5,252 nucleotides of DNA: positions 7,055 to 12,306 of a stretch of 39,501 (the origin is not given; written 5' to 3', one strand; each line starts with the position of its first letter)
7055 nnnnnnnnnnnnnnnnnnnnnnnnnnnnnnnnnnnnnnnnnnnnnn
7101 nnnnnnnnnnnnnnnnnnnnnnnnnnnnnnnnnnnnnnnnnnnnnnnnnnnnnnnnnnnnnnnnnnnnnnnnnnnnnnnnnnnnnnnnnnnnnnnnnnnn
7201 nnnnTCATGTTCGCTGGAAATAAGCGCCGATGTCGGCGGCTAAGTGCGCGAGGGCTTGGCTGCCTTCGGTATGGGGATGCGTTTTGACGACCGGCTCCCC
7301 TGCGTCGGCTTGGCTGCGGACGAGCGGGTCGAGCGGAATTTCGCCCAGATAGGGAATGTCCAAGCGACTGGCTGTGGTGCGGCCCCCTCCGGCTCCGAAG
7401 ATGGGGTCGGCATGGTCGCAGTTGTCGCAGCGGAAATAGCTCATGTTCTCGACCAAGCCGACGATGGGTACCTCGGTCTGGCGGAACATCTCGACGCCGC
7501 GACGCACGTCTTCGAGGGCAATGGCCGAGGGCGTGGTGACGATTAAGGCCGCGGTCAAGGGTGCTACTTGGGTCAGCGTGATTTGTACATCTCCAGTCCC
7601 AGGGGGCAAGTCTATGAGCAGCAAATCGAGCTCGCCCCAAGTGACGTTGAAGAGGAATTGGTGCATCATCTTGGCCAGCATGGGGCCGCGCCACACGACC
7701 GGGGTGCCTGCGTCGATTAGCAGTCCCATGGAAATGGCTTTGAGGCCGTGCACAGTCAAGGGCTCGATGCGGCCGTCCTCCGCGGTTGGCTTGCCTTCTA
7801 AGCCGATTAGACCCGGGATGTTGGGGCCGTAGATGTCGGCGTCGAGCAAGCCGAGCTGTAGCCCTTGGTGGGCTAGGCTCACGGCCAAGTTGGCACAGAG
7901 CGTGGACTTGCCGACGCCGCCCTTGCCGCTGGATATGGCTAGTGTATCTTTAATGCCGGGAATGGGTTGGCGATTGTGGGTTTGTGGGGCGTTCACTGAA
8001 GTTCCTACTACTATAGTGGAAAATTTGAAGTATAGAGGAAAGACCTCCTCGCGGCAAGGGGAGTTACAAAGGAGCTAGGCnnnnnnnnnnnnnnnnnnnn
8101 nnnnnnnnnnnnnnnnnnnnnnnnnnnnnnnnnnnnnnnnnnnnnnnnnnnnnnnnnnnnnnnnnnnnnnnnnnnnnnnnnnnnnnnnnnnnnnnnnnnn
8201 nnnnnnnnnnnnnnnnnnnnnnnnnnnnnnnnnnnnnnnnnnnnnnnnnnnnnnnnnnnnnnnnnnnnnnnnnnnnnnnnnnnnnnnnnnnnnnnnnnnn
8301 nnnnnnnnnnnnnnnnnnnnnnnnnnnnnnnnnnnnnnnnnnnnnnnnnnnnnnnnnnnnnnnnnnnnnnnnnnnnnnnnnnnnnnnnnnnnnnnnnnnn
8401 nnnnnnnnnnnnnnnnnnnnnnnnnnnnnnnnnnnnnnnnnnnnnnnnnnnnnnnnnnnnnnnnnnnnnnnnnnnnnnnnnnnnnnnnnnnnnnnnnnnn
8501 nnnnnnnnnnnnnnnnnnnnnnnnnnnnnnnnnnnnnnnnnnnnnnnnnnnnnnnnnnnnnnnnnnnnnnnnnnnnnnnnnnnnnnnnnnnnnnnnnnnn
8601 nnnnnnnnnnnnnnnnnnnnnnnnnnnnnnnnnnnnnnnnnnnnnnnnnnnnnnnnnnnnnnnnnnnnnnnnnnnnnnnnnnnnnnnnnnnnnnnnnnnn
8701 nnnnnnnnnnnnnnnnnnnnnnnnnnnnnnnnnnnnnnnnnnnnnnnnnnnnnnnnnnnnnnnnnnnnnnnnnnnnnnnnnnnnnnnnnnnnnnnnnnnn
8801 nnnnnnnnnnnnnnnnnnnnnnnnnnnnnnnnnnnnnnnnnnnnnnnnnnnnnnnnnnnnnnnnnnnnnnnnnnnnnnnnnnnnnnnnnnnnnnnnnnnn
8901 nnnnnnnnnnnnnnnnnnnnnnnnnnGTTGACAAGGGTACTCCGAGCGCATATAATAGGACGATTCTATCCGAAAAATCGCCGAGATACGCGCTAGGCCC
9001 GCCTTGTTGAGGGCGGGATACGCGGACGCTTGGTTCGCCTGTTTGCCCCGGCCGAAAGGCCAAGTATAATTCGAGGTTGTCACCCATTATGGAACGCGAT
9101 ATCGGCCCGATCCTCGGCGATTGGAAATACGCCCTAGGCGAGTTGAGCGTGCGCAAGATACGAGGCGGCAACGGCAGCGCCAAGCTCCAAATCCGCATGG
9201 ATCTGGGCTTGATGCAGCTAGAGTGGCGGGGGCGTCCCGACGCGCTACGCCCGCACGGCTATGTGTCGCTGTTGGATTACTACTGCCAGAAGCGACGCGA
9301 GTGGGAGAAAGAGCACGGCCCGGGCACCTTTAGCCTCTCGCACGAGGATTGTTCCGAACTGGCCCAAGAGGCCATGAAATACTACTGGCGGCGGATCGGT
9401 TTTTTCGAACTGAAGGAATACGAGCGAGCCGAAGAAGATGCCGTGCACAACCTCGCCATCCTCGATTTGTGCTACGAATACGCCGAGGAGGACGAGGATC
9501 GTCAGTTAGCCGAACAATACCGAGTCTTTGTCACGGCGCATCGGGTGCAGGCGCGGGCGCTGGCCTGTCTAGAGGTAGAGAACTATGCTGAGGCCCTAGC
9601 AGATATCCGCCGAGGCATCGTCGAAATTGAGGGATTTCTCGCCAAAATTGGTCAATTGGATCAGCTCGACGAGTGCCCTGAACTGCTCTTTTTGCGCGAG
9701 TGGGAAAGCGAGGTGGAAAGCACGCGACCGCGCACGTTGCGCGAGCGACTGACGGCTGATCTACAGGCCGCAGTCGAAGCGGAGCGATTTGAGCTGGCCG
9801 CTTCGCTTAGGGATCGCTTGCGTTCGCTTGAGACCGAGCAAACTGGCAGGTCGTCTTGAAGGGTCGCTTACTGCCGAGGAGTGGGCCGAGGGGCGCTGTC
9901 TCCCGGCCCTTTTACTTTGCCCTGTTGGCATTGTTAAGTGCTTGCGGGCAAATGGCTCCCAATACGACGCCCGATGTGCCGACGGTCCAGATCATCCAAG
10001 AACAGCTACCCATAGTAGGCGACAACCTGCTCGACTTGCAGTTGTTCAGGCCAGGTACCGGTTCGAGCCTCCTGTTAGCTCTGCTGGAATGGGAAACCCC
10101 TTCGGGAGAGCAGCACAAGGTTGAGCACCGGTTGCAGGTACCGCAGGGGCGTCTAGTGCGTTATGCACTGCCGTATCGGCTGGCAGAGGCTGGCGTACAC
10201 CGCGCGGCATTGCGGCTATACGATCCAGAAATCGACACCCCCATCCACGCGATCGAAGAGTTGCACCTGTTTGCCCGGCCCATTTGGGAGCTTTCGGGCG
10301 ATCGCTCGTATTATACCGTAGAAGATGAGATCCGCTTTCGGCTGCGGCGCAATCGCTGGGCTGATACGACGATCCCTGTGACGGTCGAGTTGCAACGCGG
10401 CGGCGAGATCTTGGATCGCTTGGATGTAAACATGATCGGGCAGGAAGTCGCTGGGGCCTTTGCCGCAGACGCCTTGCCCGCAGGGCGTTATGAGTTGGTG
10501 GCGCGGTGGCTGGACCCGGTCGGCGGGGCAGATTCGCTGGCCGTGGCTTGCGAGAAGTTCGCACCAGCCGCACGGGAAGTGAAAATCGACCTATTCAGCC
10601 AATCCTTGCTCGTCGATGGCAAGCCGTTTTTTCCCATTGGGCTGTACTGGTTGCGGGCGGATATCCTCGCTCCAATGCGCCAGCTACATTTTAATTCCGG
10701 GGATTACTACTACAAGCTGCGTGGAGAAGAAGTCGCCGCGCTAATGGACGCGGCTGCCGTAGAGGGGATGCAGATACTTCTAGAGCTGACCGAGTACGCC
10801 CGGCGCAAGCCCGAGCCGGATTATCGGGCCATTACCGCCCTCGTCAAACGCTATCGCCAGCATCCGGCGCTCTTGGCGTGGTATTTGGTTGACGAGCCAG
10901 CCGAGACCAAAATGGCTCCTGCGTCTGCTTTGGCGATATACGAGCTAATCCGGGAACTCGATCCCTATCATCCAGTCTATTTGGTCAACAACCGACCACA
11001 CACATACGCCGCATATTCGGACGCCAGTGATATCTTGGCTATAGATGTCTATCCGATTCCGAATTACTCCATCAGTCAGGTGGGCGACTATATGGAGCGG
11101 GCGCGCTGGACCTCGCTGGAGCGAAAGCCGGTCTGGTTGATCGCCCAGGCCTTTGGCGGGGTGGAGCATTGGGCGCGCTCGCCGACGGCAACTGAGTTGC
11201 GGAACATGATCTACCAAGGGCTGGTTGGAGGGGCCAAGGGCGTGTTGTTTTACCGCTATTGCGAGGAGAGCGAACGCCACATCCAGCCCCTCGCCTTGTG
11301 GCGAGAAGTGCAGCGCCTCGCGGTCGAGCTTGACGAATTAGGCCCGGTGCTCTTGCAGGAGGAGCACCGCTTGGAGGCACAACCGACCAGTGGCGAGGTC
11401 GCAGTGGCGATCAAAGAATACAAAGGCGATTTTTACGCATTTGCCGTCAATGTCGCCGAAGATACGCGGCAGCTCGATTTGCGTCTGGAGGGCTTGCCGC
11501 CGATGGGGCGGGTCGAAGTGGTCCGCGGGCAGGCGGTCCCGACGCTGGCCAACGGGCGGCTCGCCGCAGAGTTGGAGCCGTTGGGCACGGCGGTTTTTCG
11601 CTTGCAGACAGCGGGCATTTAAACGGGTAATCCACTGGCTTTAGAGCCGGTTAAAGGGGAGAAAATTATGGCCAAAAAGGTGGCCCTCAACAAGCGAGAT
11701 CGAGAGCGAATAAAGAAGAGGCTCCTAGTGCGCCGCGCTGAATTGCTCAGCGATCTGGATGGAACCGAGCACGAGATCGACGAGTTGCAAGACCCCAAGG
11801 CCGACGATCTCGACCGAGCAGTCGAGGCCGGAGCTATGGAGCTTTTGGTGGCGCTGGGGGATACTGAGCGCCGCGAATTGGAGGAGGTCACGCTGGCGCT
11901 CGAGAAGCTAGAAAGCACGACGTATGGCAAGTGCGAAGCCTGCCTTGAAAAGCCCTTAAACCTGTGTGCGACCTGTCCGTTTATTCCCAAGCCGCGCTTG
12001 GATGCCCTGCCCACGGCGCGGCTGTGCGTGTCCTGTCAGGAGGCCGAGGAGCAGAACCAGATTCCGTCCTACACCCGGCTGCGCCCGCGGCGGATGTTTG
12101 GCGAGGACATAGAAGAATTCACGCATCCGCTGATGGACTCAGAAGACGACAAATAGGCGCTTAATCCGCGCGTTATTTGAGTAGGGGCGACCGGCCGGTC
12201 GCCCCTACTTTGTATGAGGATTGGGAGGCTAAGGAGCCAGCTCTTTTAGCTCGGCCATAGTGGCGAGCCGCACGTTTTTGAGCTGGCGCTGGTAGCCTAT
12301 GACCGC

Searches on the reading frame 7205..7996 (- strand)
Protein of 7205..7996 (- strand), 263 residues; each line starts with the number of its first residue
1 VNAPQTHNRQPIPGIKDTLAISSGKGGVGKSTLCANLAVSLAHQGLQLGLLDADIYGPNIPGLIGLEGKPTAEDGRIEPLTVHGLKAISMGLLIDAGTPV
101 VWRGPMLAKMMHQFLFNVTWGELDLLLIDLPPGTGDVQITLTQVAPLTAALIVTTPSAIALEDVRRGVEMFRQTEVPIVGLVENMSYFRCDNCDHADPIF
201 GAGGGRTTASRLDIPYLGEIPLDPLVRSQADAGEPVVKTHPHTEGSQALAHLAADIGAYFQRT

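Call 9: search_protein_families(library=pfam, proteins=[window:7205-7996:-])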
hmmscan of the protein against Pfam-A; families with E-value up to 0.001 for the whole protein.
window:7205-7996:- (263 aa): 7 families
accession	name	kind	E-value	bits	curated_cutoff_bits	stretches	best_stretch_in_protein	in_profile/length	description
PF10609.15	ParA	-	2e-94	316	27.1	1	15-256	2-245/246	NUBPL iron-transfer P-loop NTPase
PF01656.29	CbiA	-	1.1e-11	45.2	25.4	1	19-184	1-81/125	CobQ/CobB/MinD/ParA nucleotide binding domain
PF13614.12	AAA_31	-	6.7e-08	33.1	27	1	18-55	3-40/177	AAA domain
PF02374.21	ArsA_ATPase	-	1.7e-05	24.7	24.3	1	22-51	6-35/305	Anion-transporting ATPase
PF09140.17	MipZ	-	7.9e-05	22.5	20.7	1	21-55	5-39/262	ATPase MipZ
PF13481.12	AAA_25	-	0.00016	21.8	27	1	3-48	17-63/195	AAA domain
PF00142.24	Fer4_NifH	-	0.00042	20.3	25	0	24-48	7-31/271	4Fe-4S iron sulfur cluster binding proteins, NifH/frxC family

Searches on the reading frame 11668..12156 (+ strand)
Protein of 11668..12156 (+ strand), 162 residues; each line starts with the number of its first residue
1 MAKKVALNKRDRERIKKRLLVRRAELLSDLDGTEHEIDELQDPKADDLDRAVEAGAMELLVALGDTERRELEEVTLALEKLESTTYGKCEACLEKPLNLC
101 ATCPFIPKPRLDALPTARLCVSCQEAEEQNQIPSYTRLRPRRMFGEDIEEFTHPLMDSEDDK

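Call 8: search_protein_families(library=pfam, proteins=[window:11668-12156:+])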
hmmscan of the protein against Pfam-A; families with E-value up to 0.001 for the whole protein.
window:11668-12156:+ (162 aa): 2 families
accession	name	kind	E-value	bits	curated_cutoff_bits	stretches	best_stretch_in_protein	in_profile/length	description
PF21173.2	DksA-like_N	-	3.8e-07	30.5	27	1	16-80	2-64/65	DnaK suppressor protein-like, N-terminal domain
PF01258.23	zf-dskA_traR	-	4.8e-07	30.1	24.9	1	106-129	13-36/36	Prokaryotic dksA/traR C4-type zinc finger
